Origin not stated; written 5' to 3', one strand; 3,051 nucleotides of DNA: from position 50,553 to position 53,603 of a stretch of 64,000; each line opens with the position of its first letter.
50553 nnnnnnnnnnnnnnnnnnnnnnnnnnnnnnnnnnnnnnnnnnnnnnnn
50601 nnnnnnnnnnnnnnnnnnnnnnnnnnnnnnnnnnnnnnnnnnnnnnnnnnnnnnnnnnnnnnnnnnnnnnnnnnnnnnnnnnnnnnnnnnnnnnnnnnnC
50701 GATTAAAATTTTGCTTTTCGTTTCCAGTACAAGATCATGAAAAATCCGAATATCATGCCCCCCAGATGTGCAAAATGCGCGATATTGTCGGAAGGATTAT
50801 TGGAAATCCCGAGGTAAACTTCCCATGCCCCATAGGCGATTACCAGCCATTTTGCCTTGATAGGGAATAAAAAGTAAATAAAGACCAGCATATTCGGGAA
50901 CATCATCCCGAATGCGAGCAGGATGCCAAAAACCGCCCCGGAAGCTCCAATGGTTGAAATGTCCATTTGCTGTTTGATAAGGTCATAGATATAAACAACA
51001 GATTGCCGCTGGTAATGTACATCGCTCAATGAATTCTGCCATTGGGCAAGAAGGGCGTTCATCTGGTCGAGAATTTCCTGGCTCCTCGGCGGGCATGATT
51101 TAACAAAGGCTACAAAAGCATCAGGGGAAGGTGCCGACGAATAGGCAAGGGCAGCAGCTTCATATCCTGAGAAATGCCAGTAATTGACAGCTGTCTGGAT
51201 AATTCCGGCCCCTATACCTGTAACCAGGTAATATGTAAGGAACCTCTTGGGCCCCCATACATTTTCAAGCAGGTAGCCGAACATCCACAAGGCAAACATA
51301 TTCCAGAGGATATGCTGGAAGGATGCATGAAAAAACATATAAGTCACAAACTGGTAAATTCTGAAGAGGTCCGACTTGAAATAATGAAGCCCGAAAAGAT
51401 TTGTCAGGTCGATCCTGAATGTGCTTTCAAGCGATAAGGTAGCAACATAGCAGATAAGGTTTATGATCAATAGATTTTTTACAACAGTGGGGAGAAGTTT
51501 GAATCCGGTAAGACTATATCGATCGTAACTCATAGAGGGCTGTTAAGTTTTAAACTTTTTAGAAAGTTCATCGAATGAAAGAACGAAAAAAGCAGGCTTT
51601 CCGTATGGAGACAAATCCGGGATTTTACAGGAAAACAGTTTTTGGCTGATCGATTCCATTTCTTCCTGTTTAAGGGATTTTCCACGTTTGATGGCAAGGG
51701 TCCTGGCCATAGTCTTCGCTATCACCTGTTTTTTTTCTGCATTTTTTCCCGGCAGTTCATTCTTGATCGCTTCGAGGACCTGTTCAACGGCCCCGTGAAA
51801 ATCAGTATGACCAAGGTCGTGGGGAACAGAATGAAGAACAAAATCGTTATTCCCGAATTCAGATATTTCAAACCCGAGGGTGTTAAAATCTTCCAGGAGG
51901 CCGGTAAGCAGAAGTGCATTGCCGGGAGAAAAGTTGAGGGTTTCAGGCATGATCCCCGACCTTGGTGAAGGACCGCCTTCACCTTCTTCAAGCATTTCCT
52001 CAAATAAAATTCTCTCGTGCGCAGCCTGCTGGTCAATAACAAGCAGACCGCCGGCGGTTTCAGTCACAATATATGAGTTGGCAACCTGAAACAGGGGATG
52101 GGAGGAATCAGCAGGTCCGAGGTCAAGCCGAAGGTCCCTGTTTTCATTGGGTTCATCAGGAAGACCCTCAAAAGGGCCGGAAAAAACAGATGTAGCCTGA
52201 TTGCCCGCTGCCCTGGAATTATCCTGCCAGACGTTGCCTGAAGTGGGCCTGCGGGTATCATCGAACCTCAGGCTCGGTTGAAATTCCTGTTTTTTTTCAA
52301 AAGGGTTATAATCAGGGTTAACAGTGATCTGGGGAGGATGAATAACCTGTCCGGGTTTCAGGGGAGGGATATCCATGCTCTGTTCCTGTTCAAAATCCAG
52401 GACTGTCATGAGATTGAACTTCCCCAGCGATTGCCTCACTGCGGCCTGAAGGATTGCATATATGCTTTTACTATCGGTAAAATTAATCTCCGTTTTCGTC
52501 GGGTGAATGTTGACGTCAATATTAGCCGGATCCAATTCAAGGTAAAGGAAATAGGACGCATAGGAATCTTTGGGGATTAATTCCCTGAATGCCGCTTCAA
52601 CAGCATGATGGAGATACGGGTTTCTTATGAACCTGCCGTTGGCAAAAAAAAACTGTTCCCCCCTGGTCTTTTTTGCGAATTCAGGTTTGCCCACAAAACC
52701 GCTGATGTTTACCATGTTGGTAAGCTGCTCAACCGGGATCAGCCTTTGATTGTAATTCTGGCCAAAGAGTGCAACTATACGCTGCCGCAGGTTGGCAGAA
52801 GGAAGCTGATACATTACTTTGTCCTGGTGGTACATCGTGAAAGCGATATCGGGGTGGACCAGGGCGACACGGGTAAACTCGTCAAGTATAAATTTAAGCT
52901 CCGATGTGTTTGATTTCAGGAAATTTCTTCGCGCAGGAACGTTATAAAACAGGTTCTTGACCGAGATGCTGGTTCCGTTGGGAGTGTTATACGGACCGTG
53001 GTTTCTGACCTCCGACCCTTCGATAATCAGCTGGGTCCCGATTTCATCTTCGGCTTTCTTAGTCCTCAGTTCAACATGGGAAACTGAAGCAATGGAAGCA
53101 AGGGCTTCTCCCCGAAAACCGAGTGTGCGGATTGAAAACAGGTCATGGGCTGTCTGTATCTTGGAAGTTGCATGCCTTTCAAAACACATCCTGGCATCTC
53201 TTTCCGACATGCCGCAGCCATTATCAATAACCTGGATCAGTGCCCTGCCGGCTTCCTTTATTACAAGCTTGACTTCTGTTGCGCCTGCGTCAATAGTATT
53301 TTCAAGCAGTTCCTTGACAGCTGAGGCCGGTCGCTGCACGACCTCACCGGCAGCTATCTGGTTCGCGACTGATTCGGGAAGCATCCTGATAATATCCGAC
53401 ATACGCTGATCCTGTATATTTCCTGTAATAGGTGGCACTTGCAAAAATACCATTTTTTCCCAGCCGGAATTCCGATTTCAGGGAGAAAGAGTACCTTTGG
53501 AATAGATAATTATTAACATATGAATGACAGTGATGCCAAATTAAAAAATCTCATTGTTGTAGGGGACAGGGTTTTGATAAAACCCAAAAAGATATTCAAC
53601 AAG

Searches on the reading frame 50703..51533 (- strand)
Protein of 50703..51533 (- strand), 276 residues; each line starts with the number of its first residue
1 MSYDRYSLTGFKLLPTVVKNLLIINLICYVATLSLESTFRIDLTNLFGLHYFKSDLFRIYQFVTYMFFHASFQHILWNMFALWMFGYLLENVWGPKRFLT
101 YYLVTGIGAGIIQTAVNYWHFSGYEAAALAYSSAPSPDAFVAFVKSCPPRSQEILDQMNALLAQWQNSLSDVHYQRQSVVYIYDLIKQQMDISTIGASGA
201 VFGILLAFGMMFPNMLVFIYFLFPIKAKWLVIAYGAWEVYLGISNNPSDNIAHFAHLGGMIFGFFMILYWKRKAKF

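Call 37: search_protein_families(library=pfam, proteins=[window:50703-51533:-], max_evalue=0.001)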
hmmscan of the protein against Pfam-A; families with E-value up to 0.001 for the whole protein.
window:50703-51533:- (276 aa): 2 families
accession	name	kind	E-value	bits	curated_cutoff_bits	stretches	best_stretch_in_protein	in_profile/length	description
PF01694.28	Rhomboid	-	3e-26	92.8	22.6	2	58-118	3-63/143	Rhomboid domain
PF08551.15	DUF1751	-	3.8e-07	31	22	1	57-118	6-67/99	Eukaryotic integral membrane protein (DUF1751)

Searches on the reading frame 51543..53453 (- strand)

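Call 37: search_protein_families(library=pfam, proteins=[window:51543-53453:-], max_evalue=0.001)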
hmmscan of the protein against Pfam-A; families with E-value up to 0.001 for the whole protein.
window:51543-53453:- (636 aa): 4 families
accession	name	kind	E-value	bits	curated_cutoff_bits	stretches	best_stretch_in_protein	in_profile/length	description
PF01119.25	DNA_mis_repair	-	5e-35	120.1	26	1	227-343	2-118/119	DNA mismatch repair protein, C-terminal domain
PF08676.16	MutL_C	-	2.5e-27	95.7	25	1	454-594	1-142/142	MutL C terminal dimerisation domain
PF13589.12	HATPase_c_3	-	2.7e-12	47.3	25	1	43-159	4-120/137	Histidine kinase-, DNA gyrase B-, and HSP90-like ATPase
PF02518.31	HATPase_c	-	1.9e-07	31.9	26.4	1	41-97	5-64/111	Histidine kinase-, DNA gyrase B-, and HSP90-like ATPase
